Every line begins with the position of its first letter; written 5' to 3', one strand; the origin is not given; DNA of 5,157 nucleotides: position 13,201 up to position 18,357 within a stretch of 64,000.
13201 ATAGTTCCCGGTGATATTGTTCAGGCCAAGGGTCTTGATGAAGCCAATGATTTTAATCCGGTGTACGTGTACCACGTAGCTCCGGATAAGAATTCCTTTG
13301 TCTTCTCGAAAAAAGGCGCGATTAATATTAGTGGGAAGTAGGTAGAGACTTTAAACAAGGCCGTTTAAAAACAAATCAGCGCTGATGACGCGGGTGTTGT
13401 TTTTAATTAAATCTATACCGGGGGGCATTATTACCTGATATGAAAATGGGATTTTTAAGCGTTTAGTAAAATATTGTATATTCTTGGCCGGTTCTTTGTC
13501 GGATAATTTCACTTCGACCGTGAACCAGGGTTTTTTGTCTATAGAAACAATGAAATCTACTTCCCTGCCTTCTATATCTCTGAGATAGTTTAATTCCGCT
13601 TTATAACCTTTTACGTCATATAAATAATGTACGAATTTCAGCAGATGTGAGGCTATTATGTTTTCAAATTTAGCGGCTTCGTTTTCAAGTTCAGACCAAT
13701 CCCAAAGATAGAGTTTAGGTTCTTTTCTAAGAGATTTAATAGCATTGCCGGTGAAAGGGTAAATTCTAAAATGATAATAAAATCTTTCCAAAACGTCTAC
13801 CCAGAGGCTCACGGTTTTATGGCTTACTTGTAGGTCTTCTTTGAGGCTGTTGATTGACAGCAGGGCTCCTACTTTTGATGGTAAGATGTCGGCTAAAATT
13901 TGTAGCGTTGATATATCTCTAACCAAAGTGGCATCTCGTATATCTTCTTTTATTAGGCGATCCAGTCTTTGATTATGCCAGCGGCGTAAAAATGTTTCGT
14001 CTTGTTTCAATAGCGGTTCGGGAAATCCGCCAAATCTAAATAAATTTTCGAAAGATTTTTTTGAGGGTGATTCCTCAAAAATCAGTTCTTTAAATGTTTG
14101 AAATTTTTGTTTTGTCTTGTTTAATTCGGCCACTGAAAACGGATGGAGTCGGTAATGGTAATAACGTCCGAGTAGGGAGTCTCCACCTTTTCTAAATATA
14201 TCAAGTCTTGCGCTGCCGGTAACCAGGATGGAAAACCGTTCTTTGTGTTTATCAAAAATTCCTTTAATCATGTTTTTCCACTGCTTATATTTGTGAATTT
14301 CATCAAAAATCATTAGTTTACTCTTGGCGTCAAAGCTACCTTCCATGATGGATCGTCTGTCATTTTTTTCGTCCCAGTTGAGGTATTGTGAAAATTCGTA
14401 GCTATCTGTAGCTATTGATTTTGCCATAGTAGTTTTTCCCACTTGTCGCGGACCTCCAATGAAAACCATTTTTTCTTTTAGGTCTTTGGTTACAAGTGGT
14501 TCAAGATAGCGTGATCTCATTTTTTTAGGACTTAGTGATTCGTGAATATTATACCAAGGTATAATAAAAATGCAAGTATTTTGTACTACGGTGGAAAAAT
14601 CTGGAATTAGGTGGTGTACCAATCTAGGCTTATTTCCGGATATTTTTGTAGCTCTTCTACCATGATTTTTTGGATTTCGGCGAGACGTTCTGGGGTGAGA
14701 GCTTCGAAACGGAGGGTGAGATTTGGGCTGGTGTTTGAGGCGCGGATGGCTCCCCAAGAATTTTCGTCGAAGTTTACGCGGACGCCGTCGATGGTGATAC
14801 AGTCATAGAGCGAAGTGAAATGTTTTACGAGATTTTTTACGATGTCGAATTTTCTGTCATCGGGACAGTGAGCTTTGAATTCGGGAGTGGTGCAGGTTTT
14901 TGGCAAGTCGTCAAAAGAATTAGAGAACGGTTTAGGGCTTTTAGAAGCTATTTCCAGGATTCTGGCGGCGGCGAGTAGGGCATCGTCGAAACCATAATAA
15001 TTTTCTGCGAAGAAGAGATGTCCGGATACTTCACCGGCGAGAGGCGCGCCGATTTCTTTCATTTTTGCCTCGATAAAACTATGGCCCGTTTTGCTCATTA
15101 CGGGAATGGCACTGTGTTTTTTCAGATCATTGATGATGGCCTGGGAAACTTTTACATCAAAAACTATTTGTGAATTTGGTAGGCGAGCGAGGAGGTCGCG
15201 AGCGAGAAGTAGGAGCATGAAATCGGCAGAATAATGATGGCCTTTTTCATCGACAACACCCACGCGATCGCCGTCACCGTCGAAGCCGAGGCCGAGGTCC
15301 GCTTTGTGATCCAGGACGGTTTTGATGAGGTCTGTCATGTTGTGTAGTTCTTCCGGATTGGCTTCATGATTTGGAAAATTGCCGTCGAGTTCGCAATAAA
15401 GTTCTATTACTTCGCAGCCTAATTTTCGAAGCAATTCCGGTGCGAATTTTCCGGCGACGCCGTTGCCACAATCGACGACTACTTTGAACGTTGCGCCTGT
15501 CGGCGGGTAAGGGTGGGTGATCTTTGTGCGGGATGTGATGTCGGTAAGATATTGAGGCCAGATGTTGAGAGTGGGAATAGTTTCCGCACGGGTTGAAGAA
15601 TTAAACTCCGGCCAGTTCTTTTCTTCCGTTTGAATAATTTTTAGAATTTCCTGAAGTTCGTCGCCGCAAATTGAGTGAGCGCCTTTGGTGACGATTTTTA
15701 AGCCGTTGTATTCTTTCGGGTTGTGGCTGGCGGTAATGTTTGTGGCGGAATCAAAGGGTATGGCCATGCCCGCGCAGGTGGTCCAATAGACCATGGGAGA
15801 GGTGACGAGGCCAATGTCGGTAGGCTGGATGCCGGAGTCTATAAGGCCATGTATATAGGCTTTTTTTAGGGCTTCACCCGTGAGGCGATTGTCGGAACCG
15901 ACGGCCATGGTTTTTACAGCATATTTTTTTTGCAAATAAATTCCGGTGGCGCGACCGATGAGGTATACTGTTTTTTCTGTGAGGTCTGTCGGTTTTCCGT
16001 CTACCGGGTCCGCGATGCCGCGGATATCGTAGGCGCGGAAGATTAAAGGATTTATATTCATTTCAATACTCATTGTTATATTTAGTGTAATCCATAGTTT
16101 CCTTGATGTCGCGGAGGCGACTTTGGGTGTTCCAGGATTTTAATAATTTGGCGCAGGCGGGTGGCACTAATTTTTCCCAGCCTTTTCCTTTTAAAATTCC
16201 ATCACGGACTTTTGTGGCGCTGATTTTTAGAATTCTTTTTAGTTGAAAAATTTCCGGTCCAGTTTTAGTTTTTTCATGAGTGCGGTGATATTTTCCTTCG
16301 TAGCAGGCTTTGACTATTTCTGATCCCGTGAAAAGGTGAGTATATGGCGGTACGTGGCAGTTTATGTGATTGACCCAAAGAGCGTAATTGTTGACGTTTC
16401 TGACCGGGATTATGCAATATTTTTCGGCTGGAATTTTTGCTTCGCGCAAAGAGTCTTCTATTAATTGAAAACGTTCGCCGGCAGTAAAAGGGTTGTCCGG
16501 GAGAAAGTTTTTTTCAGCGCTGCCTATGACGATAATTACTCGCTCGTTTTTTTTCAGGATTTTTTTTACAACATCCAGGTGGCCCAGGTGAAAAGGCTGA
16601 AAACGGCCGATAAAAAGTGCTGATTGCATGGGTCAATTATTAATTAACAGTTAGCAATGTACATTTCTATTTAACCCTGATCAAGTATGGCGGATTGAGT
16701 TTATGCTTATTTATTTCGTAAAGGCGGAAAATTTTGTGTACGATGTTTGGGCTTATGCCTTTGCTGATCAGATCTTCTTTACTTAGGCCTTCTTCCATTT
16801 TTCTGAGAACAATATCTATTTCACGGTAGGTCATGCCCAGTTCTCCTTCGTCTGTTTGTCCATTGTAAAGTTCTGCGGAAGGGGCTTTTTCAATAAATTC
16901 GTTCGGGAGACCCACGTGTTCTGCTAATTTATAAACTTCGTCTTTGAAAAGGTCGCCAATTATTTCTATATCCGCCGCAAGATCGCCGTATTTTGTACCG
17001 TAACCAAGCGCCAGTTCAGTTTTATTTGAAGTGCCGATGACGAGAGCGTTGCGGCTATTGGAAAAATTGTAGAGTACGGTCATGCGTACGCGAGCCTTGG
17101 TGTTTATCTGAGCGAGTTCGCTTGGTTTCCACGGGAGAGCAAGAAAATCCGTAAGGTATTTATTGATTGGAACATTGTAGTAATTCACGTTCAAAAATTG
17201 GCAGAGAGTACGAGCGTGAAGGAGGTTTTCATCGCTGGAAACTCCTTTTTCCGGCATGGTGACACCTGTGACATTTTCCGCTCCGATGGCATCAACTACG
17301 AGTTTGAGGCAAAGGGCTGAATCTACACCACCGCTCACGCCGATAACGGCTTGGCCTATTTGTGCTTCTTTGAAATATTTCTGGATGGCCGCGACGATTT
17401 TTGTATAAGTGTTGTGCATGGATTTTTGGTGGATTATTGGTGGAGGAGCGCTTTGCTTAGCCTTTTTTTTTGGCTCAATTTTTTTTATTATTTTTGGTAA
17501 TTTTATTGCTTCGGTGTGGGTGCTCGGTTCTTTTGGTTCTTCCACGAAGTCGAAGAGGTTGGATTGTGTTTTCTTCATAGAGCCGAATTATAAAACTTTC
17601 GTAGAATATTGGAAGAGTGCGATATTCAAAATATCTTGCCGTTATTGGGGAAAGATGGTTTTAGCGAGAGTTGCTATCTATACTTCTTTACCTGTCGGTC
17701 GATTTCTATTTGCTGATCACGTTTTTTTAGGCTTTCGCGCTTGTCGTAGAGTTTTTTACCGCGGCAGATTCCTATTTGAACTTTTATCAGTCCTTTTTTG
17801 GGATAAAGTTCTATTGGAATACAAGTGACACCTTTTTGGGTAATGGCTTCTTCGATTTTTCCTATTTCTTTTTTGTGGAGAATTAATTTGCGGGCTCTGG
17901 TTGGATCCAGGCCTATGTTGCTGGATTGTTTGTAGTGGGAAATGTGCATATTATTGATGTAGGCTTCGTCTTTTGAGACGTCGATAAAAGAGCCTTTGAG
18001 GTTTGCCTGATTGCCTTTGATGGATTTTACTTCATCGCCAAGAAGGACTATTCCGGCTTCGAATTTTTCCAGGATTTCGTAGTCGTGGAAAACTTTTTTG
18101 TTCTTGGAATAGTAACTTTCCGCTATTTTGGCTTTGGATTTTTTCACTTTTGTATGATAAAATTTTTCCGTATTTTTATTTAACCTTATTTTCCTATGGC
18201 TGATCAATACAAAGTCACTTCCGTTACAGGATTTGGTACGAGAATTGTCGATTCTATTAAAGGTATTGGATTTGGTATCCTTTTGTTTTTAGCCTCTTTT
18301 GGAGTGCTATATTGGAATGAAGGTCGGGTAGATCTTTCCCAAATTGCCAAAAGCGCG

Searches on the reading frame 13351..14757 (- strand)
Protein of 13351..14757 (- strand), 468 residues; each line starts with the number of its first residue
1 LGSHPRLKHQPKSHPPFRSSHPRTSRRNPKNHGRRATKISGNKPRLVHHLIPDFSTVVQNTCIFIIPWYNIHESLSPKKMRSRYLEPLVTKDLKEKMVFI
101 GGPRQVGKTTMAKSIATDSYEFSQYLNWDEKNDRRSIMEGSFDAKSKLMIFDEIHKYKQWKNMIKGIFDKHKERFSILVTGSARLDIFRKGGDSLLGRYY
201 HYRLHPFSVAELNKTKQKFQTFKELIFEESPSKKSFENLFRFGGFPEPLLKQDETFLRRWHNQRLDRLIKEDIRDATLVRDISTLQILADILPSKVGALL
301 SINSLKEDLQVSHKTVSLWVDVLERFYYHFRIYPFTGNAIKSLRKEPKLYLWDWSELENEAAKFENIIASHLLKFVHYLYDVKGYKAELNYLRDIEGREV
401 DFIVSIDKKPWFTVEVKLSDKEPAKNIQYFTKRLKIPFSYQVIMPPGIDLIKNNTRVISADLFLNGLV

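Call 10: search_protein_families(library=pfam, proteins=[window:13351-14757:-], max_evalue=0.00001)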
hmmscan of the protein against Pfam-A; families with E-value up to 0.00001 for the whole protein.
window:13351-14757:- (468 aa): 2 families
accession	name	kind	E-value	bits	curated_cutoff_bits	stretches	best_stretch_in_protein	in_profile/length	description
PF13173.12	AAA_14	-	1.8e-26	93.1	27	1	95-212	2-128/129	AAA domain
PF13635.12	DUF4143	-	1.4e-23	83.8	28.1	1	271-419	2-160/160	Domain of unknown function (DUF4143)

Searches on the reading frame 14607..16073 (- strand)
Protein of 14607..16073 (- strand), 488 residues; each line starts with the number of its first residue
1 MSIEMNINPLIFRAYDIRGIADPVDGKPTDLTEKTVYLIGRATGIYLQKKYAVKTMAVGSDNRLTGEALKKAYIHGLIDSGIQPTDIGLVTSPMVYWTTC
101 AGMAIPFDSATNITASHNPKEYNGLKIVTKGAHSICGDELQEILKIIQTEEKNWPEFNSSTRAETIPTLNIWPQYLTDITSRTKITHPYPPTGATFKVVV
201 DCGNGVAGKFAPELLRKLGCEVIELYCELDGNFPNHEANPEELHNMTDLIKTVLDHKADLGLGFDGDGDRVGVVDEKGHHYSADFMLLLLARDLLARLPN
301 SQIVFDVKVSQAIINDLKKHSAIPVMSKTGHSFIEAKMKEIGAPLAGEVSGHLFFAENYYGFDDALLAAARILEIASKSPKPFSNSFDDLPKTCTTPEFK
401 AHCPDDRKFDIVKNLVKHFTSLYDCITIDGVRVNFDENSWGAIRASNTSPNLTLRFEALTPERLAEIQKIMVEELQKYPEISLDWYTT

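Call 10: search_protein_families(library=pfam, proteins=[window:14607-16073:-], max_evalue=0.00001)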
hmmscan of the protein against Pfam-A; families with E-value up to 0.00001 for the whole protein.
window:14607-16073:- (488 aa): 4 families
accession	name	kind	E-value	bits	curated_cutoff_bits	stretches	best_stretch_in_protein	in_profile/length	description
PF02879.22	PGM_PMM_II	-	1.1e-31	109.9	29.3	1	175-278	3-103/103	Phosphoglucomutase/phosphomannomutase, alpha/beta/alpha domain II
PF02878.22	PGM_PMM_I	-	1.7e-27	96.2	22.5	1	11-152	3-136/138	Phosphoglucomutase/phosphomannomutase, alpha/beta/alpha domain I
PF02880.22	PGM_PMM_III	-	4.1e-20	72.5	20.7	1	284-392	3-113/115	Phosphoglucomutase/phosphomannomutase, alpha/beta/alpha domain III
PF00408.26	PGM_PMM_IV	-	1.1e-06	29.1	23.1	1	400-473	3-67/68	Phosphoglucomutase/phosphomannomutase, C-terminal domain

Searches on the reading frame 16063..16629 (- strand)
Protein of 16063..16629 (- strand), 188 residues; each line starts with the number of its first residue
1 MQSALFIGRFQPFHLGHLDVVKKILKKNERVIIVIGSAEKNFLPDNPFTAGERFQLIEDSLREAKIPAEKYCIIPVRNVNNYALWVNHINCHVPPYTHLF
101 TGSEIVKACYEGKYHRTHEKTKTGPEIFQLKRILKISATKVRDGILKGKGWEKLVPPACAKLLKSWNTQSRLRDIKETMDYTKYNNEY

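Call 59: search_protein_families(library=pfam, proteins=[window:16063-16629:-], max_evalue=0.001)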
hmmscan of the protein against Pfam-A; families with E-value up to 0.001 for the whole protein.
window:16063-16629:- (188 aa): 2 families
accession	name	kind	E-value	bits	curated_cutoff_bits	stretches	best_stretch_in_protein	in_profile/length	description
PF01467.32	CTP_transf_like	-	2e-13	51.1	21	1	5-143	1-132/133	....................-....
PF05636.17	HIGH_NTase1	-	0.00073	19.4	27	0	6-36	6-37/402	HIGH Nucleotidyl Transferase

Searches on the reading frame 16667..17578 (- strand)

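Call 59: search_protein_families(library=pfam, proteins=[window:16667-17578:-], max_evalue=0.001)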
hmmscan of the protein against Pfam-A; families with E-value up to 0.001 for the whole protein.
window:16667-17578:- (303 aa): 2 families
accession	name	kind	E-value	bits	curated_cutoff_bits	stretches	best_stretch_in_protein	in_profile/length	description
PF02540.23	NAD_synthase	-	6.6e-73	245.3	21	1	58-297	2-242/242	NAD synthase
PF03054.22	tRNA_Me_trans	-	0.0003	20.9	20.6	0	78-140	4-74/202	tRNA methyl transferase HUP domain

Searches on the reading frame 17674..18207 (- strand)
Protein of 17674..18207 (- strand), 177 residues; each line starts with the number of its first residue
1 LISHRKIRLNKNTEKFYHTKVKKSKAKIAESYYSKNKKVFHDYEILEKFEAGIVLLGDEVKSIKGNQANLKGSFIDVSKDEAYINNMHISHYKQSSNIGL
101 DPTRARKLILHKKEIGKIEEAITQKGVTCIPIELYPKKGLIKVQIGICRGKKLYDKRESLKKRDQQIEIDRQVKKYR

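Call 59: search_protein_families(library=pfam, proteins=[window:17674-18207:-], max_evalue=0.001)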
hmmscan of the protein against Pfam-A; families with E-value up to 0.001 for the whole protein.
window:17674-18207:- (177 aa): 1 family
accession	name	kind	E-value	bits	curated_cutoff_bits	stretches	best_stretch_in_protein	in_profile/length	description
PF01668.23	SmpB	-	2e-53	180.6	27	1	34-175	2-143/143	SmpB protein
